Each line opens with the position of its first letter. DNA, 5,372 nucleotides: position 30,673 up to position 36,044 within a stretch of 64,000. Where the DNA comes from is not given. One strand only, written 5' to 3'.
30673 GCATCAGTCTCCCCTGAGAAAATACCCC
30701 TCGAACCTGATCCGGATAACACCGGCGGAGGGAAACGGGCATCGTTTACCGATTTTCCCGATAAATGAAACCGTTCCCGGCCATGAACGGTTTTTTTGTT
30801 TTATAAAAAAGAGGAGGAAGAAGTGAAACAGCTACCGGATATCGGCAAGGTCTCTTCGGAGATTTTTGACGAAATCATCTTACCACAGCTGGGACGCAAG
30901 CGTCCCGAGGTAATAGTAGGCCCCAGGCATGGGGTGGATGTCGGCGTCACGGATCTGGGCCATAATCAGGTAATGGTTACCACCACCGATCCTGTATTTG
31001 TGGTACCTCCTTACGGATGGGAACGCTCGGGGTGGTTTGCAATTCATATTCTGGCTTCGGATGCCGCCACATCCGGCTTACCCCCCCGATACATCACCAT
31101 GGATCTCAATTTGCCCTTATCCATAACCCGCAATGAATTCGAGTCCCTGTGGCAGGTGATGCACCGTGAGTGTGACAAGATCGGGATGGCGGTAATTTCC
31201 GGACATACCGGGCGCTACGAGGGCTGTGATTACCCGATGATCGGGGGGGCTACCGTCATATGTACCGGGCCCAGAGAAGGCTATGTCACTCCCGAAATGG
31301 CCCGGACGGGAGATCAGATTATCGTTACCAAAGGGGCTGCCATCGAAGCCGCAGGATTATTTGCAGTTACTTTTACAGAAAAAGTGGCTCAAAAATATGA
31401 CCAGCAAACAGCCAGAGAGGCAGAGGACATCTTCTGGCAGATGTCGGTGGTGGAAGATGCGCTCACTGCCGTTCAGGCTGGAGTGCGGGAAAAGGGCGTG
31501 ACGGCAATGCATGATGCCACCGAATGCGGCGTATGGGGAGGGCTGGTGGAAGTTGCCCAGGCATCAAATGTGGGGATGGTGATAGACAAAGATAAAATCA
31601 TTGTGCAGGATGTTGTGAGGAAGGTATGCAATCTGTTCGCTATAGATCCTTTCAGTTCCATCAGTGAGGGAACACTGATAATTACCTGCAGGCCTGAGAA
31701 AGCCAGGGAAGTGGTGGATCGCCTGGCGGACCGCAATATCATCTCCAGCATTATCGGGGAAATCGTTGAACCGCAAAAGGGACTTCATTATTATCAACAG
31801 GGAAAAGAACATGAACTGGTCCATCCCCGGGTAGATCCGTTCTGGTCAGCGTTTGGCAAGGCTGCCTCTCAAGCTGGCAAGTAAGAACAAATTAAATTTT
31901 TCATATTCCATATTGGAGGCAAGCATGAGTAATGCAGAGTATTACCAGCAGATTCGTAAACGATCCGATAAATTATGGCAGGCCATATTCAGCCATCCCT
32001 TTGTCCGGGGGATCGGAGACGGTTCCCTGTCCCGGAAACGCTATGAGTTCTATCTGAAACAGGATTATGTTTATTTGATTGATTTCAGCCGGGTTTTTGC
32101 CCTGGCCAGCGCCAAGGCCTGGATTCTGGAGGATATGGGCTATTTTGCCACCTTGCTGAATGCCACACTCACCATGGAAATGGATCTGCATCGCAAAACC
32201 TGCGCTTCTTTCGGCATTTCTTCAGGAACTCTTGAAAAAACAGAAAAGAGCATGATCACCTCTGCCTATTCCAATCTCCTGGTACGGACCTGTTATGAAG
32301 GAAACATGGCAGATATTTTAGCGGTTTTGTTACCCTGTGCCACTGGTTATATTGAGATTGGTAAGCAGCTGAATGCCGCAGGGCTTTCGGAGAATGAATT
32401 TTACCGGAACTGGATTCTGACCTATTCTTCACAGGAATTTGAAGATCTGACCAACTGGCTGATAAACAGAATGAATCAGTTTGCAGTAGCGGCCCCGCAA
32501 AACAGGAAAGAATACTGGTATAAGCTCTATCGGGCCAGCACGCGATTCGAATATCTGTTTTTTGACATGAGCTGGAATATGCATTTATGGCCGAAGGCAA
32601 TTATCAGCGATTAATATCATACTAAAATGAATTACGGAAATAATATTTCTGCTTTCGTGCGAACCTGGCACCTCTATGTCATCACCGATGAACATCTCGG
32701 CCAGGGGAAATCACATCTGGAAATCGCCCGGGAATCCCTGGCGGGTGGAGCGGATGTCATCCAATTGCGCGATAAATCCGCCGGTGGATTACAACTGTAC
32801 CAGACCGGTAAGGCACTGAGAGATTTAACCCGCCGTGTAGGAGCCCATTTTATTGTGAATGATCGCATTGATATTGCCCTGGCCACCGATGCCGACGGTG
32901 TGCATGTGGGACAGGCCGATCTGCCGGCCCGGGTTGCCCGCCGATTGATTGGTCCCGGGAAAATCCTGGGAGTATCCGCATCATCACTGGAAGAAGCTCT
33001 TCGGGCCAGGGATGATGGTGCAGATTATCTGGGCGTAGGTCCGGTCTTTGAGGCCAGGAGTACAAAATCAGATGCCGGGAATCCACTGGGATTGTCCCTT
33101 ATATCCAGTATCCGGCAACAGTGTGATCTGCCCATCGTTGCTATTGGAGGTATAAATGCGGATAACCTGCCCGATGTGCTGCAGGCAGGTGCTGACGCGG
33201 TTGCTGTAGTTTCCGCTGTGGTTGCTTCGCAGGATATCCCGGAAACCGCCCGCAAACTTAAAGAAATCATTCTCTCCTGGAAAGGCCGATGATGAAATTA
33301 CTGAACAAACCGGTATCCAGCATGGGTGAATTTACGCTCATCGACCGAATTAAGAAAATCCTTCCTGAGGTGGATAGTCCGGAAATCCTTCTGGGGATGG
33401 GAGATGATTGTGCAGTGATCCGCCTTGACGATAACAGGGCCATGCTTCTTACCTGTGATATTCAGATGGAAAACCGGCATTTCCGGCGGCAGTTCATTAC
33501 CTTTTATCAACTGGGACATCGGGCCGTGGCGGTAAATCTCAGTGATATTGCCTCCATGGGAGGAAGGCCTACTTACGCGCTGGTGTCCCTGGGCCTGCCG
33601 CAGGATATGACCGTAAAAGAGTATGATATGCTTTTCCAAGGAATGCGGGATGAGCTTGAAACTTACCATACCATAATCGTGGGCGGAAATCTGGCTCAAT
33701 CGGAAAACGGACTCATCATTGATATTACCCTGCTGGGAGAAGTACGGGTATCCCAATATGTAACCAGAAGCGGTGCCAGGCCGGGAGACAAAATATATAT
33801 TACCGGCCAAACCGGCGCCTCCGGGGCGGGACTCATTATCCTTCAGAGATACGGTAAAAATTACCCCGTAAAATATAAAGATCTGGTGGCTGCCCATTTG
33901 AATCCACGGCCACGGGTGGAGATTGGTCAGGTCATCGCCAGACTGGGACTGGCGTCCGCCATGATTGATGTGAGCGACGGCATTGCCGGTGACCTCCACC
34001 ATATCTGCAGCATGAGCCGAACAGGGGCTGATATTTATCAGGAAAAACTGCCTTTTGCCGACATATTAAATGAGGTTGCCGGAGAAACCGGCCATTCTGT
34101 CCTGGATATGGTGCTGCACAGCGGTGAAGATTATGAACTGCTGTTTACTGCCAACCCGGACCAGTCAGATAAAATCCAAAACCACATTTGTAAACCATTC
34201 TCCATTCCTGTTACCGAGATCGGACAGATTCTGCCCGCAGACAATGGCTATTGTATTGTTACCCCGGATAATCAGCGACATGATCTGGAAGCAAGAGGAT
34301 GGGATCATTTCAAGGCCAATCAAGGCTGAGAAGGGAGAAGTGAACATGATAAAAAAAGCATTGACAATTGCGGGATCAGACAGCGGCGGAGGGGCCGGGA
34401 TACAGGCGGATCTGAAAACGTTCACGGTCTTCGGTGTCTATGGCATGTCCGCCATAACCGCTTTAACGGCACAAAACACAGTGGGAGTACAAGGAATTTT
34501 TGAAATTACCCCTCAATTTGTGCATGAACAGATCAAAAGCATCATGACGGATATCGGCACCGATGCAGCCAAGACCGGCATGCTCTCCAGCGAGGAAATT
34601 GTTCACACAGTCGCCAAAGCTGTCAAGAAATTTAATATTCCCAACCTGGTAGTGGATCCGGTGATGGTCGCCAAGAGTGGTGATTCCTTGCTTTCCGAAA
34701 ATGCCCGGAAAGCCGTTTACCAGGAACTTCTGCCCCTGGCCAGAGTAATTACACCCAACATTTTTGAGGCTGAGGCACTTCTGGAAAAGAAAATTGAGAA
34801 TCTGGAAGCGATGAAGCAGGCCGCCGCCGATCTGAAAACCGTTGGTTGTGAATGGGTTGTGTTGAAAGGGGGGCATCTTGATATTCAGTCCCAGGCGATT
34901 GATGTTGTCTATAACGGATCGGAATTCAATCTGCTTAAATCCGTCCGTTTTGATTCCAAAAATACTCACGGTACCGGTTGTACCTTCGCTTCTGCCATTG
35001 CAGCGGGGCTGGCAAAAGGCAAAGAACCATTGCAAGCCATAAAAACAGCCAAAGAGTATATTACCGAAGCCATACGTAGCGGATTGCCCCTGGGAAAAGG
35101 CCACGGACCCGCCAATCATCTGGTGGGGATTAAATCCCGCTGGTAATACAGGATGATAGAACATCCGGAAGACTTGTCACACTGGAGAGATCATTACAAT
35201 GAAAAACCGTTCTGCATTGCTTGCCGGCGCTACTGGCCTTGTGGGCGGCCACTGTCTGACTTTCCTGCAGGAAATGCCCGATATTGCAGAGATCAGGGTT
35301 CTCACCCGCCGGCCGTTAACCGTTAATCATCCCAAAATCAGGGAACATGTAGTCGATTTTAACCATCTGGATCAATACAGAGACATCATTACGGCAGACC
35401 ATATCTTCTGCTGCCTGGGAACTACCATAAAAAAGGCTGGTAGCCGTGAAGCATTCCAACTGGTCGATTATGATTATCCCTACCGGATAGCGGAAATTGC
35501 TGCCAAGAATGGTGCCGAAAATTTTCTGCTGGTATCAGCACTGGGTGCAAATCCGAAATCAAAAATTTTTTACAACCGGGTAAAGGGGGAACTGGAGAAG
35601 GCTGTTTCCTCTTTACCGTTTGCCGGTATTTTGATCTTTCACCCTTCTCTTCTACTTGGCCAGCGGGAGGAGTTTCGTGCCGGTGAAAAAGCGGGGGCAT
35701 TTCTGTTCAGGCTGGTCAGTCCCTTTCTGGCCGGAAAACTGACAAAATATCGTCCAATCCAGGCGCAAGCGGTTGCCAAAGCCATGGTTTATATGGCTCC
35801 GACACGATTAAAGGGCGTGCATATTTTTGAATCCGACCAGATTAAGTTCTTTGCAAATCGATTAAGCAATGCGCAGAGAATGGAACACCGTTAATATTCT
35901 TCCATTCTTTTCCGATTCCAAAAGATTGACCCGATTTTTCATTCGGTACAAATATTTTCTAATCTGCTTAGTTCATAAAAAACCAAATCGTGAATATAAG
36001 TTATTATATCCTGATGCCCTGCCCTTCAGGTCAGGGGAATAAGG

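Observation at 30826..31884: Uncharacterised PurM-like protein as the first riboswitch-controlled gene, alongside a bona fide ThiL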

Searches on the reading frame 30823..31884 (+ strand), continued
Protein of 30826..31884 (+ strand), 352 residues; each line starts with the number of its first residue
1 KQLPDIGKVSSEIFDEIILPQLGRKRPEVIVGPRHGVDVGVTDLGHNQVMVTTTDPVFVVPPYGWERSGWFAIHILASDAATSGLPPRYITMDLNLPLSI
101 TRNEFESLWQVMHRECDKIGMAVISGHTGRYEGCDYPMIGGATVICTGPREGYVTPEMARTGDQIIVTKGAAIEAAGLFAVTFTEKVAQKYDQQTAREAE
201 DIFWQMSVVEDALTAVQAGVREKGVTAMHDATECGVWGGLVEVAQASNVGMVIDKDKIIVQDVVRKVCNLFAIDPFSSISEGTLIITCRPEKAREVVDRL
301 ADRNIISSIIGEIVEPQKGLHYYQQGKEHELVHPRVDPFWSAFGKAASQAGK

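Call 83: search_protein_families(library=pfam, proteins=[L121:3518-4435:+, L121:4460-4960:+, L121:4497-5081:+, L121:2748-3395:+, L049:2113-3030:+, L049:3055-3555:+, L049:3092-3808:+, L049:1343-1990:+, L121:2837-4576:-, L181:5416-6120:+], max_evalue=0.001)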
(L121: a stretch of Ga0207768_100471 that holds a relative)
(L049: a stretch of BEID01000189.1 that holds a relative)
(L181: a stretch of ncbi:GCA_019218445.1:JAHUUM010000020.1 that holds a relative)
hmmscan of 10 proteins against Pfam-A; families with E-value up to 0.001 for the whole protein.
L121:3518-4435:+ (306 aa): 3 families
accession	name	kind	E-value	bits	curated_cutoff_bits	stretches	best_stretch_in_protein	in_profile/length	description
PF01680.23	SOR_SNZ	-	4e-107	357.1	27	1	19-224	2-207/207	SOR/SNZ family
PF05690.20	ThiG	-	6.2e-10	39.3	23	1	207-268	166-225/247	Thiazole biosynthesis protein ThiG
PF01207.24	Dus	-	0.00059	19.5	20.4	0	203-264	171-231/311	Dihydrouridine synthase (Dus)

L121:4460-4960:+ (167 aa): 0 families

L121:4497-5081:+ (195 aa): 0 families

L121:2748-3395:+ (216 aa): 0 families

L049:2113-3030:+ (306 aa): 3 families
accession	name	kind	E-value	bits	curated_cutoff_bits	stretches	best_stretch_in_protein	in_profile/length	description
PF01680.23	SOR_SNZ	-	2.3e-107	357.9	27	1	19-224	2-207/207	SOR/SNZ family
PF05690.20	ThiG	-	1e-09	38.5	23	1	207-268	166-225/247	Thiazole biosynthesis protein ThiG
PF01207.24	Dus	-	0.00047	19.8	20.4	0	203-264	171-231/311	Dihydrouridine synthase (Dus)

L049:3055-3555:+ (167 aa): 0 families

L049:3092-3808:+ (239 aa): 0 families

L049:1343-1990:+ (216 aa): 0 families

L121:2837-4576:- (580 aa): 0 families

L181:5416-6120:+ (234 aa): 0 families

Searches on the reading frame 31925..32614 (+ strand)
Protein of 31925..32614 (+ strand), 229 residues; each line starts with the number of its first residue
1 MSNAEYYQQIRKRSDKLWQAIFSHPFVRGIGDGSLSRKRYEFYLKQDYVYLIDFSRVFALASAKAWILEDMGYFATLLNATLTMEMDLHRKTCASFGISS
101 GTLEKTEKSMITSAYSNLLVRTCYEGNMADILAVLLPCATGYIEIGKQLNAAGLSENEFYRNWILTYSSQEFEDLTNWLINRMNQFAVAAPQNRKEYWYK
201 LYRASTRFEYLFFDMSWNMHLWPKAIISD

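Call 5: search_protein_families(library=pfam, proteins=[window:31925-32614:+], max_evalue=0.01)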
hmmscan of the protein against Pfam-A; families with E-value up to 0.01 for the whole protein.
window:31925-32614:+ (229 aa): 1 family
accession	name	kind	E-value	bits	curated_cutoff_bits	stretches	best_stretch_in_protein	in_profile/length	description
PF03070.21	TENA_THI-4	-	3.2e-42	145.1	22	1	12-218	2-209/210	TENA/THI-4/PQQC family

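Call 6: search_protein_families(library=ncbifam, proteins=[window:31925-32614:+], max_evalue=0.01)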
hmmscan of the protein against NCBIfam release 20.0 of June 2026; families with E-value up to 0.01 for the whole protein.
window:31925-32614:+ (229 aa): 3 families
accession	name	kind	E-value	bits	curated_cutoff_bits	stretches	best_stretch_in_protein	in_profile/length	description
TIGR04306.1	salvage_TenA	equivalog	7.6e-50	169.5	130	1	16-217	3-206/208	thiaminase II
NF011301.0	PRK14713.1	equivalog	1.4e-39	136.3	512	1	4-217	320-527/534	bifunctional hydroxymethylpyrimidine kinase/phosphomethylpyrimidine kinase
NF007070.0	PRK09517.1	equivalog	8.8e-29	100.3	761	1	10-216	550-749/755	multifunctional thiamine-phosphate pyrophosphorylase/synthase/phosphomethylpyrimidine kinase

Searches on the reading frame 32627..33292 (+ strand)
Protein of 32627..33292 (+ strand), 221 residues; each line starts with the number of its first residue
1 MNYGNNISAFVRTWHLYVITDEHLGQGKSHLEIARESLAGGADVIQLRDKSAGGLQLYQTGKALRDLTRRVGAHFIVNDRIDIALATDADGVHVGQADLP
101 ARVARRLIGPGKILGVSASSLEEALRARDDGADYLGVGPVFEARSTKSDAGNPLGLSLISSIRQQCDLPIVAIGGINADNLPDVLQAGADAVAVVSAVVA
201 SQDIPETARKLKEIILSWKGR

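Call 5: search_protein_families(library=pfam, proteins=[window:32627-33292:+], max_evalue=0.01)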
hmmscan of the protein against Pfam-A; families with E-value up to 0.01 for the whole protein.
window:32627-33292:+ (221 aa): 5 families
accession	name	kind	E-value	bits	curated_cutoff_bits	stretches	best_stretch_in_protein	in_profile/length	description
PF02581.23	TMP-TENI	-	2.6e-62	209.9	27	1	16-198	1-180/180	Thiamine monophosphate synthase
PF03060.21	NMO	-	2.1e-07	31.1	28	1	70-204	97-231/331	Nitronate monooxygenase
PF05690.20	ThiG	-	0.001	18.9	23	1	158-213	166-222/247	Thiazole biosynthesis protein ThiG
PF00977.27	His_biosynth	-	0.0013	18.7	23.6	1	149-207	55-114/228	Histidine biosynthesis protein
PF01180.27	DHO_dh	-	0.0016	18.2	27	1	153-200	224-274/291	Dihydroorotate dehydrogenase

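Call 6: search_protein_families(library=ncbifam, proteins=[window:32627-33292:+], max_evalue=0.01)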
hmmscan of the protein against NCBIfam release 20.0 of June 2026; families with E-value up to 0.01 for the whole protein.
window:32627-33292:+ (221 aa): 31 families (the best 25 are shown)
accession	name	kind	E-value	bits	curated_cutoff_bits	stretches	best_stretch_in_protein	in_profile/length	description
NF002727.0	PRK02615.1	equivalog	4.5e-66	223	335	1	11-215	146-344/349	thiamine phosphate synthase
TIGR00693.1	thiE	equivalog_domain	1.1e-61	207.6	145.1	1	15-211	1-197/197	thiamine phosphate synthase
NF007070.0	PRK09517.1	equivalog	1.7e-37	129.1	761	1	15-214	5-213/755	multifunctional thiamine-phosphate pyrophosphorylase/synthase/phosphomethylpyrimidine kinase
NF000736.0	PRK00043.2-3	equivalog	9.8e-37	126.4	227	1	23-213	9-203/207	thiamine phosphate synthase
NF005819.0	PRK07695.1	equivalog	2.7e-33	115.4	251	1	15-219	3-201/205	thiazole tautomerase TenI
NF000740.0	PRK00043.3-4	equivalog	9.5e-33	113.5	202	1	15-211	8-210/218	thiamine phosphate synthase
NF000741.0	PRK00043.3-5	equivalog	2.7e-28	99.2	350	1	16-211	10-210/217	thiamine phosphate synthase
NF002904.0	PRK03512.1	equivalog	4.5e-25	88.3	231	1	37-215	28-206/211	thiamine phosphate synthase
NF006530.0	PRK08999.1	equivalog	2.1e-23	82.9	245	1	11-199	128-313/315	Nudix family hydrolase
NF000734.0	PRK00043.1-5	equivalog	3.5e-23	82.3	252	1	38-210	20-192/201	thiamine phosphate synthase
NF008933.0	PRK12290.1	equivalog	8.6e-19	67.7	516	1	40-204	229-401/438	thiamine phosphate synthase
NF000738.0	PRK00043.3-1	equivalog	1.3e-14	54.4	445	1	32-207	24-207/221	thiamine phosphate synthase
NF005080.0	PRK06512.1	equivalog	1.1e-08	35.1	218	1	47-206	46-204/222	thiamine phosphate synthase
NF005442.0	PRK07028.1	equivalog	1.1e-08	34.1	593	1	155-215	150-210/430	bifunctional hexulose-6-phosphate synthase/ribonuclease regulator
NF005574.0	PRK07259.1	equivalog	4e-06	25.9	269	1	152-207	222-278/304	dihydroorotate dehydrogenase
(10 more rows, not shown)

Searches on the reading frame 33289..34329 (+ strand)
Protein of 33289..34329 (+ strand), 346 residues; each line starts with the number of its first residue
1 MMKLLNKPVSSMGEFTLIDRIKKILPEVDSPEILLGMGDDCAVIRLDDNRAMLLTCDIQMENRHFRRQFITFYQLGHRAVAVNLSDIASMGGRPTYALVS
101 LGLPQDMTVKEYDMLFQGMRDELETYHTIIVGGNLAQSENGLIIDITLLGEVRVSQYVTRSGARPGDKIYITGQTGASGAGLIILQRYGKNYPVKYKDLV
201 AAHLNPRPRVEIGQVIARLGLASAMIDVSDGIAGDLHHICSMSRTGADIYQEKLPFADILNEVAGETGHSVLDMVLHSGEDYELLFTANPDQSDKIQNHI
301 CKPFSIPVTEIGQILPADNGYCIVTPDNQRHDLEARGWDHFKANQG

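Call 5: search_protein_families(library=pfam, proteins=[window:33289-34329:+], max_evalue=0.01)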
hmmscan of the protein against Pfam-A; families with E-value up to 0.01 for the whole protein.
window:33289-34329:+ (346 aa): 3 families
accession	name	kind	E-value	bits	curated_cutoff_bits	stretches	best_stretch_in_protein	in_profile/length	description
PF00586.29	AIRS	-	1.4e-26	93.6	24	1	38-152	1-112/112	AIR synthase related protein, N-terminal domain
PF02769.27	AIRS_C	-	8.3e-10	39.5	23.1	1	164-321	1-152/156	AIR synthase related protein, C-terminal domain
PF12327.13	FtsZ_C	-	0.0081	16.9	27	0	78-143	22-85/95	FtsZ family, C-terminal domain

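Call 6: search_protein_families(library=ncbifam, proteins=[window:33289-34329:+], max_evalue=0.01)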
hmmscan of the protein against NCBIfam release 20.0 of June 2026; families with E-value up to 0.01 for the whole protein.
window:33289-34329:+ (346 aa): 14 families
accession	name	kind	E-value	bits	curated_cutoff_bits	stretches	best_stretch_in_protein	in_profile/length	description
TIGR01379.1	thiL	equivalog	4.2e-89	298.7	184.15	1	13-341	1-320/320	thiamine-phosphate kinase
NF004351.0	PRK05731.1-4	equivalog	1.6e-73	247.6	324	1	6-342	8-320/321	thiamine-phosphate kinase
NF004350.0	PRK05731.1-1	equivalog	4.3e-62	209.9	441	1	12-343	3-324/325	thiamine-phosphate kinase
NF004353.0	PRK05731.2-2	equivalog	7.6e-61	205.9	301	1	37-344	18-305/311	thiamine-phosphate kinase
NF004354.0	PRK05731.2-3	equivalog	2.9e-42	144.9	204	1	37-314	16-259/273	thiamine-phosphate kinase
TIGR00476.1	selD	equivalog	1.9e-22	79.9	125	1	31-266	38-263/311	selenide, water dikinase SelD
TIGR04049.1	AIR_rel_sll0787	hypoth_equivalog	8.3e-20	71.1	321.3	1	36-317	41-293/318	sll0787 family AIR synthase-like protein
TIGR03267.1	methan_mark_2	hypoth_equivalog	9.8e-19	67.6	365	1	30-314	36-295/323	methanogenesis marker 2 protein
NF002098.0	PRK00943.1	equivalog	1.1e-14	54.2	299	1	25-262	34-263/347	selenide, water dikinase SelD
NF010705.0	PRK14105.1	equivalog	2.3e-14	53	291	1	18-180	27-182/345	selenide, water dikinase SelD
TIGR02124.1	hypE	equivalog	2.2e-12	46.6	251.6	1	22-268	18-257/332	hydrogenase expression/formation protein HypE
TIGR01736.1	FGAM_synth_II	equivalog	4.3e-07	28.6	525.75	1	38-254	418-641/718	phosphoribosylformylglycinamidine synthase subunit PurL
NF002290.1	PRK01213.1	equivalog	8.5e-07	27.5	648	1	35-314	420-689/723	phosphoribosylformylglycinamidine synthase subunit PurL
TIGR04050.1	MSMEG_0567_Cter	hypoth_equivalog_domain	3.1e-05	23.6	312.2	1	76-248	64-220/296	MSMEG_0567/sll0787 family protein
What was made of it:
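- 33289..34329 (+): ThiL, thiamine-monophosphate kinase (bona fide); overlaps the thiE stop by 4 nt. TIGR01379 298.7 against 184.15 (call 6)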

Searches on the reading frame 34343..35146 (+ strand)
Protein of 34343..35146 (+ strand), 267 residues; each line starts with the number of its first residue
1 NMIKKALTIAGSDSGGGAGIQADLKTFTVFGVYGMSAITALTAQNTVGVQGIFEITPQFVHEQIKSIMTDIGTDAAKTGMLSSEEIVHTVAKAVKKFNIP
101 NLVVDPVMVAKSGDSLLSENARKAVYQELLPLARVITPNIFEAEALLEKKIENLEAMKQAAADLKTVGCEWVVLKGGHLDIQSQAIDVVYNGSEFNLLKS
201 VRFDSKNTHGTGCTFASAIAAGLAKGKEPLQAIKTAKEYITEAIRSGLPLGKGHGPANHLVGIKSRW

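Call 5: search_protein_families(library=pfam, proteins=[window:34343-35146:+], max_evalue=0.01)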
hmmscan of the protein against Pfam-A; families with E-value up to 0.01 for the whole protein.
window:34343-35146:+ (267 aa): 3 families
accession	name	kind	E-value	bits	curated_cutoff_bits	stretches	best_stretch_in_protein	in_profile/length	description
PF08543.17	Phos_pyr_kin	-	1.5e-100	336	27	1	13-258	1-246/246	Phosphomethylpyrimidine kinase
PF00294.29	PfkB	-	1.1e-12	48.4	25.8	1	85-237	146-283/302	pfkB family carbohydrate kinase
PF02110.20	HK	-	0.001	19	27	1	78-237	57-212/247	Hydroxyethylthiazole kinase family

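Call 6: search_protein_families(library=ncbifam, proteins=[window:34343-35146:+], max_evalue=0.01)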
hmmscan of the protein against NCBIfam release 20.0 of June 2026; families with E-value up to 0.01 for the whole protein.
window:34343-35146:+ (267 aa): 22 families
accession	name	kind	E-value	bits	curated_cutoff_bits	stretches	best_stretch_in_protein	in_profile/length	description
TIGR00097.1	HMP-P_kinase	equivalog_domain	1.8e-105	351.8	204.95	1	6-259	1-253/254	bifunctional hydroxymethylpyrimidine kinase/phosphomethylpyrimidine kinase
NF006346.0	PRK08573.1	equivalog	8e-102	341.3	528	1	2-260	3-260/450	bifunctional hydroxymethylpyrimidine kinase/phosphomethylpyrimidine kinase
NF009077.0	PRK12412.1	equivalog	1.2e-79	267.6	385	1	3-259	3-261/274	pyridoxine/pyridoxal/pyridoxamine kinase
NF011301.0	PRK14713.1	equivalog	4.7e-78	263.3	512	1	3-261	21-281/534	bifunctional hydroxymethylpyrimidine kinase/phosphomethylpyrimidine kinase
NF009259.0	PRK12616.1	equivalog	2.6e-69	233.9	390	1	3-259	3-262/270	bifunctional hydroxymethylpyrimidine kinase/phosphomethylpyrimidine kinase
NF007070.0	PRK09517.1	equivalog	1.2e-62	212.3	761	1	5-260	243-500/755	multifunctional thiamine-phosphate pyrophosphorylase/synthase/phosphomethylpyrimidine kinase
NF009078.0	PRK12413.1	equivalog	3.4e-56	190.7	225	1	4-246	4-242/253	bifunctional hydroxymethylpyrimidine kinase/phosphomethylpyrimidine kinase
NF006034.0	PRK08176.1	equivalog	6.9e-20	71.5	342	1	75-245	91-265/283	pyridoxine/pyridoxal/pyridoxamine kinase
NF005491.0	PRK07105.1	equivalog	1.5e-17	63.8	231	1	69-248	73-258/286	pyridoxamine kinase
NF004398.0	PRK05756.1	equivalog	9.1e-17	61.3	292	1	73-245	76-255/287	pyridoxal kinase PdxY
TIGR00687.1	pyridox_kin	equivalog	2.9e-16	59.7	144.5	1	73-246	76-257/288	pyridoxal kinase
TIGR02152.1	D_ribokin_bact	equivalog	5.7e-12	45.6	299.65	1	121-238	164-275/298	ribokinase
NF008353.0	PRK11142.1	equivalog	1e-08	35.1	341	1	122-238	168-278/307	ribokinase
TIGR03168.1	1-PFK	subfamily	7.4e-07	28.4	216.4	1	133-239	177-277/305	hexose kinase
TIGR04382.1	myo_inos_iolC_N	equivalog_domain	5.3e-06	25.9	300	1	120-236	176-282/309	5-dehydro-2-deoxygluconokinase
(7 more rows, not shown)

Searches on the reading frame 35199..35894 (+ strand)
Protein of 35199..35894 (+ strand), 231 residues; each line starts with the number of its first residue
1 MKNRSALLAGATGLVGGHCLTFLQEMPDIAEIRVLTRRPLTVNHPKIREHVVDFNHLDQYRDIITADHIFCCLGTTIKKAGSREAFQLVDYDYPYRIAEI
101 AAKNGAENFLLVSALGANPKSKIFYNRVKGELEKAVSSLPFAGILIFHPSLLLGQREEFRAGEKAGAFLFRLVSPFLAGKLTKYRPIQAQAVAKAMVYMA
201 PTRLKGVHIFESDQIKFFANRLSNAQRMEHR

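Call 5: search_protein_families(library=pfam, proteins=[window:35199-35894:+], max_evalue=0.01)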
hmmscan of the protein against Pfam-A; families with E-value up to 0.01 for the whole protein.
window:35199-35894:+ (231 aa): 3 families
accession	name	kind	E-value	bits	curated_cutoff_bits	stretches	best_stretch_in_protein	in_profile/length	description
PF01370.27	Epimerase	-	3.3e-06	27.1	20.9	1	7-114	2-115/240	NAD dependent epimerase/dehydratase family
PF13460.12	NAD_binding_10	-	6.7e-05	23.3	27.2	1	10-120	1-104/184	NAD(P)H-binding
PF01118.30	Semialdhyde_dh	-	0.00086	20.1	26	1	8-80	4-81/121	Semialdehyde dehydrogenase, NAD binding domain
